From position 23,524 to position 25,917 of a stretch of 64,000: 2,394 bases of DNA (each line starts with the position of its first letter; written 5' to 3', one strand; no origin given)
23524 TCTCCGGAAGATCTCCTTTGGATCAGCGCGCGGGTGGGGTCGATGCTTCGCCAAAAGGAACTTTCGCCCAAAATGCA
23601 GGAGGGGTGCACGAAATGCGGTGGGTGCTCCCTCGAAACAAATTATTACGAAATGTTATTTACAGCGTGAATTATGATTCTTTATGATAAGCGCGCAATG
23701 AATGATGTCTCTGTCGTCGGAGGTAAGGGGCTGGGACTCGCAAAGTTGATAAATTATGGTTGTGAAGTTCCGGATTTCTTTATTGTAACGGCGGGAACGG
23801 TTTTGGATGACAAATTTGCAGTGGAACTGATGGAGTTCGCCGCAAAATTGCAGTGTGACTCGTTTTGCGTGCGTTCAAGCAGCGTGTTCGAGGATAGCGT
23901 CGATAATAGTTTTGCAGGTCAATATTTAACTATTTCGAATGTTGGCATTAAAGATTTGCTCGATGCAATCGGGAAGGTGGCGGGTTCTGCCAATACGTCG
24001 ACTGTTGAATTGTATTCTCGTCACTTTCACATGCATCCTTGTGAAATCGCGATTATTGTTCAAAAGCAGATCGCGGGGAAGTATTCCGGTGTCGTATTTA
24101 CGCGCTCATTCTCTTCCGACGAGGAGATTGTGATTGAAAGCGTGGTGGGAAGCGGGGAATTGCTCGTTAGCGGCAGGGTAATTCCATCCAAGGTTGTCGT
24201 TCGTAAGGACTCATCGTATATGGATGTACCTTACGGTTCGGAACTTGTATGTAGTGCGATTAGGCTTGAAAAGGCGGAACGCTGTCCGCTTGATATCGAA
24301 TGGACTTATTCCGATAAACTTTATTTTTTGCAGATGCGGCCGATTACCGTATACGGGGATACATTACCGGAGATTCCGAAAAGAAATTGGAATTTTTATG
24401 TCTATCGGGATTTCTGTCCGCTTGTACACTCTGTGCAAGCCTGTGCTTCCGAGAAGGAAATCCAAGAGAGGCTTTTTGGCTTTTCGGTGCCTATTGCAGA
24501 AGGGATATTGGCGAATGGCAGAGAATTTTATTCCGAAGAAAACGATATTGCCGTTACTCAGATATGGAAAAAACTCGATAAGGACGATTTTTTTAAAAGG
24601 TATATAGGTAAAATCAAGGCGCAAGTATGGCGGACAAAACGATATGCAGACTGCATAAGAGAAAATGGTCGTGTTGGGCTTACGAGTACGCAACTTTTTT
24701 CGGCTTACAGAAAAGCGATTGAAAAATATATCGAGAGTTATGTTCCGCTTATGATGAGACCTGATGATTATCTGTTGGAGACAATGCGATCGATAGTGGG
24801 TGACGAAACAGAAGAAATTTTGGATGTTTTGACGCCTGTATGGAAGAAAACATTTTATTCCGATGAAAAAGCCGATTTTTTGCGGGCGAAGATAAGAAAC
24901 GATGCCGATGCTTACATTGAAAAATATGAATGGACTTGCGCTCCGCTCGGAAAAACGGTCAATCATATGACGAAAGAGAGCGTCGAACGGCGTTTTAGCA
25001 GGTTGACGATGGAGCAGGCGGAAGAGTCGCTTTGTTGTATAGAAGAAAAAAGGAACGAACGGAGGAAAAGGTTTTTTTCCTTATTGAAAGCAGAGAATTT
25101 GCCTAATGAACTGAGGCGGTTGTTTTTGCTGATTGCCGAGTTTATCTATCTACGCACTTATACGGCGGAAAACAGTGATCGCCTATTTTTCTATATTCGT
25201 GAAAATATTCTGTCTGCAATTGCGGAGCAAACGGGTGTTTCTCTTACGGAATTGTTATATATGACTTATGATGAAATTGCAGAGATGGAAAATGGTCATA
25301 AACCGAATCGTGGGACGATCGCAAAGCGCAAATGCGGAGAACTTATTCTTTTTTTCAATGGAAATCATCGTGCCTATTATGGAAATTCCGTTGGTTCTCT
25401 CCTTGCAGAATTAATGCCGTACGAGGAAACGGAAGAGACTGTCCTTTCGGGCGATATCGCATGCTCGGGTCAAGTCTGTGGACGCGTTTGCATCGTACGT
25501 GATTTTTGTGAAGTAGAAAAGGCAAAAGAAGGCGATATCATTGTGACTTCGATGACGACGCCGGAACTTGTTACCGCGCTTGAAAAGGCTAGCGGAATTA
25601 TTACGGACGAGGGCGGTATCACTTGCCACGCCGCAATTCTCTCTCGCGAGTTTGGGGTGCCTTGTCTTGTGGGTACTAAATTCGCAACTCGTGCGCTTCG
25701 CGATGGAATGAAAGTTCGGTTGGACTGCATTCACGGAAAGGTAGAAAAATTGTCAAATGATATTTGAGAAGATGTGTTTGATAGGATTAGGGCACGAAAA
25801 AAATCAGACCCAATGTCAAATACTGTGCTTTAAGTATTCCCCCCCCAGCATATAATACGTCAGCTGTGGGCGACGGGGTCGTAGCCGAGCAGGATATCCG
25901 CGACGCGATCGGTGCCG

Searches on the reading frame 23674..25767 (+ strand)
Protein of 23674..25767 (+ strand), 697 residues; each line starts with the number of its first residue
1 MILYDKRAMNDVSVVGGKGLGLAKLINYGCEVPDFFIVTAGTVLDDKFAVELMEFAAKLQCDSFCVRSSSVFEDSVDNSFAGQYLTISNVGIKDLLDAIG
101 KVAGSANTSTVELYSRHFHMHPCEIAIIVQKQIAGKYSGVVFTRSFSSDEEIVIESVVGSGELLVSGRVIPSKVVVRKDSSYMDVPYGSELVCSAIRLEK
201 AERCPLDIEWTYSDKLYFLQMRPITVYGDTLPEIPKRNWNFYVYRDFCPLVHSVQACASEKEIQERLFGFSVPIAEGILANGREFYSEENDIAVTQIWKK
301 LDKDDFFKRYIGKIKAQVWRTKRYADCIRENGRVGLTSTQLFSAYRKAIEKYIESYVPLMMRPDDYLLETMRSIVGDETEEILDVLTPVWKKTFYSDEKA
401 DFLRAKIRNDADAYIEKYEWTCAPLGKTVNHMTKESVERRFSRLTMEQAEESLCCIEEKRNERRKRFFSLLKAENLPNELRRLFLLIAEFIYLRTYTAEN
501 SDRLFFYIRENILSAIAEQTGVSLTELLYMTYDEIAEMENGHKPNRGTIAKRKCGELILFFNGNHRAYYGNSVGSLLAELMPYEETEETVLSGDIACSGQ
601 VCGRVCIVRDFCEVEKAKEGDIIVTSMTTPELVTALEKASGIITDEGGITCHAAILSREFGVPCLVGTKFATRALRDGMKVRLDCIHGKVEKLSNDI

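Call 5: search_protein_families(library=pfam, proteins=[window:23674-25767:+], max_evalue=0.1)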
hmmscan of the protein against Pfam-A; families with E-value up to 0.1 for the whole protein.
window:23674-25767:+ (697 aa): 2 families
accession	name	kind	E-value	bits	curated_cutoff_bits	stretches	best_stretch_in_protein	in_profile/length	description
PF01326.24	PPDK_N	-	2.4e-35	122.8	27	3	54-180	87-226/328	Pyruvate phosphate dikinase, AMP/ATP-binding domain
PF00391.29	PEP-utilizers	-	1.3e-23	82.8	23.1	1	618-688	2-72/72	PEP-utilising enzyme, mobile domain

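Call 6: search_protein_families(library=padloc, proteins=[window:23674-25767:+], max_evalue=0.1)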
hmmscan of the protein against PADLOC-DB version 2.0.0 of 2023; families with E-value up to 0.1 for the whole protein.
window:23674-25767:+ (697 aa): 1 family
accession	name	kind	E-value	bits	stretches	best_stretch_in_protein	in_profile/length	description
PDLC03815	RTasDUF1848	-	0.021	12.6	1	362-458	100-183/242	DRT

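Call 7: search_protein_families(library=ncbifam, proteins=[window:23674-25767:+], max_evalue=0.1)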
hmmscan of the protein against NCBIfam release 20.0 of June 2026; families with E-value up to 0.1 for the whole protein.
window:23674-25767:+ (697 aa): 28 families (the best 25 are shown)
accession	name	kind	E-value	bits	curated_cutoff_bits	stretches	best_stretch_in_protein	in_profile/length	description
NF005057.0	PRK06464.1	equivalog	1.8e-58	198.3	598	4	584-689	351-456/798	phosphoenolpyruvate synthase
TIGR01418.1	PEP_synth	equivalog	9.3e-56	189.6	739.75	4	584-689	347-452/784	pyruvate, water dikinase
NF004881.0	PRK06241.2-2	equivalog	2.8e-41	141.7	883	3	585-694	783-891/898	phosphoenolpyruvate synthase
NF052631.1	prodigiosin_PigC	equivalog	7.9e-41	139.8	1300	3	45-181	75-218/883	prodigiosin ligase PigC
NF052632.1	undecylprod_RedH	equivalog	7.2e-40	136.7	1350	2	46-179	77-212/880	undecylprodigiosin ligase RedH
NF004880.0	PRK06241.2-1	equivalog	1.2e-39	136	972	2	526-692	674-836/837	phosphoenolpyruvate synthase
NF004877.0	PRK06241.1-2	subfamily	4.3e-39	134.5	866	3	446-693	620-868/869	phosphoenolpyruvate synthase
NF041857.1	RIF_Ptrans_rph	equivalog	8.4e-39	133.6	999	2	456-691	626-862/864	rifamycin-inactivating phosphotransferase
NF004882.0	PRK06241.2-3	equivalog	5e-37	127.4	850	2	584-695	711-821/827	phosphoenolpyruvate synthase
NF004879.0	PRK06241.1-4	equivalog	1.2e-34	119.6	976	2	450-692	624-867/868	phosphoenolpyruvate synthase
NF004878.0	PRK06241.1-3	subfamily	2.8e-31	108.4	945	2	480-691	673-887/891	phosphoenolpyruvate synthase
NF004883.0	PRK06241.2-4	equivalog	4e-30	104.7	1063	2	581-693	798-913/928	phosphoenolpyruvate synthase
NF000283.1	RPH_KJ151292.1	equivalog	5e-29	101.1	1700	2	478-694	648-865/865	rifamycin-inactivating phosphotransferase Rph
NF006153.0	PRK08296.1-5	subfamily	3.4e-26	91.8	578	1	586-693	499-606/608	hypothetical protein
NF004531.0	PRK05878.1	equivalog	6.5e-23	81.1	456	2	586-691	349-455/534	pyruvate, phosphate dikinase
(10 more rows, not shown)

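Call 8: search_protein_families(library=phrogs, proteins=[window:23674-25767:+], max_evalue=0.1)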
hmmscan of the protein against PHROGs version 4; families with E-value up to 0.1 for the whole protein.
window:23674-25767:+ (697 aa): 2 families
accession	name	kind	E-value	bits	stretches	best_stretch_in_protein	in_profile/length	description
phrog_18609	-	other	3.3e-23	83.1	2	585-670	382-468/685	kinase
phrog_28188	-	unknown function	0.015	16.2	1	252-291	35-75/96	-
